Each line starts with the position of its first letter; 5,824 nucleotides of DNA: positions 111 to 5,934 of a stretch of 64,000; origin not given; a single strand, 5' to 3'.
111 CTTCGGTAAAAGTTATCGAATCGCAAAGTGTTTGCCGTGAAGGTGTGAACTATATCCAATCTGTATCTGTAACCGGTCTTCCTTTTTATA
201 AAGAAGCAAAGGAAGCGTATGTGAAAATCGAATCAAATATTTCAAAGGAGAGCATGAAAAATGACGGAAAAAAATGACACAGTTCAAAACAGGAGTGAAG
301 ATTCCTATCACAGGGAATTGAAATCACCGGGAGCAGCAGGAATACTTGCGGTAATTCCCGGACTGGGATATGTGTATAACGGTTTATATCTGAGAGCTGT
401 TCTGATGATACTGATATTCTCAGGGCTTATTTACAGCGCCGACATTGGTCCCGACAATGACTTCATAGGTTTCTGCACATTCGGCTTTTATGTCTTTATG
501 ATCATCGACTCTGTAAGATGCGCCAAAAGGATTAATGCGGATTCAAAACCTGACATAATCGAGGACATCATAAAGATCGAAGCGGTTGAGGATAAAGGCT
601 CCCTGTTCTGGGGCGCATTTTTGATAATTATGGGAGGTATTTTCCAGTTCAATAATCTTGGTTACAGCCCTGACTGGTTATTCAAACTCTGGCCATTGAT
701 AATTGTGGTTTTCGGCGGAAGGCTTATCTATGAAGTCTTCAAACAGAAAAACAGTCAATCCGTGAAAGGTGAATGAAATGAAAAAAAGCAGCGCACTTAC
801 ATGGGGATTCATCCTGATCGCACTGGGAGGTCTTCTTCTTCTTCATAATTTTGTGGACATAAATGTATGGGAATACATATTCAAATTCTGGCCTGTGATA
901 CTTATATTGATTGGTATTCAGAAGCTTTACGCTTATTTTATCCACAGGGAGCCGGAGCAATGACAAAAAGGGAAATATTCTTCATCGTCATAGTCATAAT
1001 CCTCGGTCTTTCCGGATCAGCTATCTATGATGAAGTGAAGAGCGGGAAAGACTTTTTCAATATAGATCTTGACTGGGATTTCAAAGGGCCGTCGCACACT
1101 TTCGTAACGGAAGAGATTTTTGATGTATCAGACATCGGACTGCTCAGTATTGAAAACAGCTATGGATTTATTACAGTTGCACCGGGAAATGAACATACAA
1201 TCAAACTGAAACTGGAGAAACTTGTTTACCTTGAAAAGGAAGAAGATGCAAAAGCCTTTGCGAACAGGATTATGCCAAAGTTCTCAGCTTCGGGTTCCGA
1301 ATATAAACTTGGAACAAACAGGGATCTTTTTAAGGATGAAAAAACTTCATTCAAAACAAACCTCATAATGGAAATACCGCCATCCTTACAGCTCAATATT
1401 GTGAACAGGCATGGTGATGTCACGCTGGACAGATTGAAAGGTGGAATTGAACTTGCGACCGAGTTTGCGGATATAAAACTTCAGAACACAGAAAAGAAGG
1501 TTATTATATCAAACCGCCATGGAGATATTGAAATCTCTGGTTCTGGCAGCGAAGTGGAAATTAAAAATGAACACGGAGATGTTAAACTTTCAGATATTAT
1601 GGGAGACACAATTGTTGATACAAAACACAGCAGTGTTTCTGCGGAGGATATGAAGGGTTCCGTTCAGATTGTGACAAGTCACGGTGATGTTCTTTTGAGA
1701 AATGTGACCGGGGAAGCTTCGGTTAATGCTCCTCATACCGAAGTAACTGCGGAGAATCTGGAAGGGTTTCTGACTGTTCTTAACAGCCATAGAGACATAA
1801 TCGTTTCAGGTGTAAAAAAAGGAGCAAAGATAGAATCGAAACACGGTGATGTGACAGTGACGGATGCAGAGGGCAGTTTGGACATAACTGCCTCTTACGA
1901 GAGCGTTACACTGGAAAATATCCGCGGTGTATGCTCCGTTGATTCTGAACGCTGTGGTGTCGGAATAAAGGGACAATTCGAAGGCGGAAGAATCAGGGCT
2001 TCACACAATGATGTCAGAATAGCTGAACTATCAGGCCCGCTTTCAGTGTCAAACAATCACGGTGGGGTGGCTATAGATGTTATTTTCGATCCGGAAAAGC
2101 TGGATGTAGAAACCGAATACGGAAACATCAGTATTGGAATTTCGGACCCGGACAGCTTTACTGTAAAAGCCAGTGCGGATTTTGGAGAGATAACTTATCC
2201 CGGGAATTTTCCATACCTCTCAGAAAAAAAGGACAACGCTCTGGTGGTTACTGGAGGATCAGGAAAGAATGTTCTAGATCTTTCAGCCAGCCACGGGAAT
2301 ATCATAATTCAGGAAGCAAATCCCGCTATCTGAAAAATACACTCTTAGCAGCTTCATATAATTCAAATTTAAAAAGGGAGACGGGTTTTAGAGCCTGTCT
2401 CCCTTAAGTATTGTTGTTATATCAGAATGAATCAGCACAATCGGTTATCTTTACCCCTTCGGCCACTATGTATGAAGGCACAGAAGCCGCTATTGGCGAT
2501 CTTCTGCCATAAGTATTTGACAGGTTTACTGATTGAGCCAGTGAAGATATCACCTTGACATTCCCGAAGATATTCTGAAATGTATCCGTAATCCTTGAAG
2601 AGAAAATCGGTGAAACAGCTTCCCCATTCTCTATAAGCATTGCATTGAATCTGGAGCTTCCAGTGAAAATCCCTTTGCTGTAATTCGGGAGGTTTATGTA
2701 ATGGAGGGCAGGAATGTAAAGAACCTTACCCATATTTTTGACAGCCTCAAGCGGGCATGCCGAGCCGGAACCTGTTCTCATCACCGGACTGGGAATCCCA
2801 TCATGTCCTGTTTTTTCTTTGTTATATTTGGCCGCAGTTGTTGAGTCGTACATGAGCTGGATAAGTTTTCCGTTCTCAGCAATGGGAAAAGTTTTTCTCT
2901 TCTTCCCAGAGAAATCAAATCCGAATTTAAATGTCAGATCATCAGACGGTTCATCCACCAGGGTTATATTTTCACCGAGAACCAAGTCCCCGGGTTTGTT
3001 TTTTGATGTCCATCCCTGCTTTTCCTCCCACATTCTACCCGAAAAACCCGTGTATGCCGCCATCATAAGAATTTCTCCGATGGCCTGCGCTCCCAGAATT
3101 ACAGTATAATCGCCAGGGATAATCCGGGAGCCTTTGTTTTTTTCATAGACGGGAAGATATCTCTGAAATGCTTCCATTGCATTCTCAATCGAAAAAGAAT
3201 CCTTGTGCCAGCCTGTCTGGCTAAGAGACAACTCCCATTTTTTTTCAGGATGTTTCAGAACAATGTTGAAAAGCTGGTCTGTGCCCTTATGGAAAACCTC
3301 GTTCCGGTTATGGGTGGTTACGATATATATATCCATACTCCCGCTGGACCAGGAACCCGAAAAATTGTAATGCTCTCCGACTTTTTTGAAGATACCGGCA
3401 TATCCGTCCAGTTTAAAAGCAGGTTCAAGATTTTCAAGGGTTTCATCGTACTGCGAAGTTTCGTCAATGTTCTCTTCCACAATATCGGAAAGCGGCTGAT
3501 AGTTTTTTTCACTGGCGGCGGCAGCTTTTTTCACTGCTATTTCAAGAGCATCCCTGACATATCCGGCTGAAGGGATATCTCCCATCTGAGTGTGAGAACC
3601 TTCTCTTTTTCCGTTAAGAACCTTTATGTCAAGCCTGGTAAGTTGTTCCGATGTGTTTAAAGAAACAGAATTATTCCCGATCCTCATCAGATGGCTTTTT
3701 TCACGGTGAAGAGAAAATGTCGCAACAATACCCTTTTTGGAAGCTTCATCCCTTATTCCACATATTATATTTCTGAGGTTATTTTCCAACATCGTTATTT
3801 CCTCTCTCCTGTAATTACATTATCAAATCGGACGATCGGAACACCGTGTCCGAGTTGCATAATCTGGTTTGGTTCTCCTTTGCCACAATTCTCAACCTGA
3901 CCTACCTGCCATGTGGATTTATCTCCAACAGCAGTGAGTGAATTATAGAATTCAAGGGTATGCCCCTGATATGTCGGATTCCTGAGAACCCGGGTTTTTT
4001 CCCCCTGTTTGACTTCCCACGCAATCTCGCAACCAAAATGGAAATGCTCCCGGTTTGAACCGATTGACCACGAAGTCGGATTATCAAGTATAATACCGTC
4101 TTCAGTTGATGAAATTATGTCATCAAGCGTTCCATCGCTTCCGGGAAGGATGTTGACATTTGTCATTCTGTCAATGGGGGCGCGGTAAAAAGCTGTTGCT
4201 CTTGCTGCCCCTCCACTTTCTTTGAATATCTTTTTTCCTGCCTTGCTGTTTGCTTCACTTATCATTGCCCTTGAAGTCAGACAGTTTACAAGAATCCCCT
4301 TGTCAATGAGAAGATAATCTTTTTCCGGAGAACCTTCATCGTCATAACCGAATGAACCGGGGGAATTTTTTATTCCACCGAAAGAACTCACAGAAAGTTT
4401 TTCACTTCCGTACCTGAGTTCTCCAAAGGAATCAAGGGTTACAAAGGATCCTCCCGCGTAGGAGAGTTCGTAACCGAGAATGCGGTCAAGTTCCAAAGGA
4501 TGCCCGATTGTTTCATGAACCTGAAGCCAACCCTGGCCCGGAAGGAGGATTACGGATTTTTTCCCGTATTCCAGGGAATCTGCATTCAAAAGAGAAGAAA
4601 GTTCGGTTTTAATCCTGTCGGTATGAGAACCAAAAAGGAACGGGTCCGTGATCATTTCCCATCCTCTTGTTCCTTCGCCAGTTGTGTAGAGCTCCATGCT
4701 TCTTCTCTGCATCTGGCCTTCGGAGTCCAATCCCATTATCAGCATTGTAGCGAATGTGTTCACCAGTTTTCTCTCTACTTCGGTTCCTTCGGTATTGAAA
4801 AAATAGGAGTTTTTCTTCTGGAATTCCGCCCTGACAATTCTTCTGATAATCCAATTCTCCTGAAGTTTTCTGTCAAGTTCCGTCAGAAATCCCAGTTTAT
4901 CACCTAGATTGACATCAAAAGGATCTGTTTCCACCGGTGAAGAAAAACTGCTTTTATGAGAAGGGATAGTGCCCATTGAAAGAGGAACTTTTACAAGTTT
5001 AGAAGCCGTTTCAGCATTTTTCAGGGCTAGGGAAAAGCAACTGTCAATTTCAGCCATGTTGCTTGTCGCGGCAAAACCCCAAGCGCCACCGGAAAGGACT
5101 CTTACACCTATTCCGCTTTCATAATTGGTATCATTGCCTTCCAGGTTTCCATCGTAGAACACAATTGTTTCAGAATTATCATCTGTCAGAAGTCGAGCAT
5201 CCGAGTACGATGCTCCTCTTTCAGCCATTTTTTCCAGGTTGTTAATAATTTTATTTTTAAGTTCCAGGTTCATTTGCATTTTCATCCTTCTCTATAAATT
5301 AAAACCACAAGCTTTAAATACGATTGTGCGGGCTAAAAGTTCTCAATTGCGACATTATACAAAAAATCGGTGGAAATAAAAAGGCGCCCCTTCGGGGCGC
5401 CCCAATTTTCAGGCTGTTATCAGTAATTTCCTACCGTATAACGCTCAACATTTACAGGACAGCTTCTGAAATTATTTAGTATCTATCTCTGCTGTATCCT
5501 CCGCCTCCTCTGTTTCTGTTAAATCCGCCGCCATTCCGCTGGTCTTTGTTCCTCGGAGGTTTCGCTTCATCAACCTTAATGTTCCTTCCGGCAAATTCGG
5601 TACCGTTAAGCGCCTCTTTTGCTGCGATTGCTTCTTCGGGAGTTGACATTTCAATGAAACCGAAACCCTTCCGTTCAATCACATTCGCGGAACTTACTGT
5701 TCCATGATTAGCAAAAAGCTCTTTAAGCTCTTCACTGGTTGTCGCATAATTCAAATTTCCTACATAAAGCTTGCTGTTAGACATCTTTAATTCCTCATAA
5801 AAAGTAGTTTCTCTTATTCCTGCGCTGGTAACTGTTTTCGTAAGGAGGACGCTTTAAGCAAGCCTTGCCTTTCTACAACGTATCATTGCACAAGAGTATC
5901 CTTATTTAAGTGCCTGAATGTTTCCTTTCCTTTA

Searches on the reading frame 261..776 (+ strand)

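Call 24: search_protein_families(library=pfam, proteins=[window:261-776:+], max_evalue=0.0001)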
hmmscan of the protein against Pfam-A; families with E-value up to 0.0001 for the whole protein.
window:261-776:+ (171 aa): 2 families
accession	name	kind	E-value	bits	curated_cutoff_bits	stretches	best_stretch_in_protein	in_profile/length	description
PF18917.5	LiaI-LiaF-like_TM1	-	2.9e-08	34.1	27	1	115-155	1-41/42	LiaI-LiaF-like transmembrane region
PF22570.1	LiaF-TM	-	4.6e-06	27.8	27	1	116-160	1-46/98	LiaF transmembrane domain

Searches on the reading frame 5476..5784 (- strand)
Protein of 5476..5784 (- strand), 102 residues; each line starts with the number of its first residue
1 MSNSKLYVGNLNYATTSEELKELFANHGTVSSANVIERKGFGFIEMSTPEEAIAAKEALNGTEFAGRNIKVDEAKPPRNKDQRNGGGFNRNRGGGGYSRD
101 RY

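Call 24: search_protein_families(library=pfam, proteins=[window:5476-5784:-], max_evalue=0.0001)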
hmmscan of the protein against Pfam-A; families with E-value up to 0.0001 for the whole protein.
window:5476-5784:- (102 aa): 1 family
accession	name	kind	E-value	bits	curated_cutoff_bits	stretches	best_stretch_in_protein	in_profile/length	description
PF00076.28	RRM_1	-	9.3e-21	73.9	20.7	1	6-70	1-70/70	RNA recognition motif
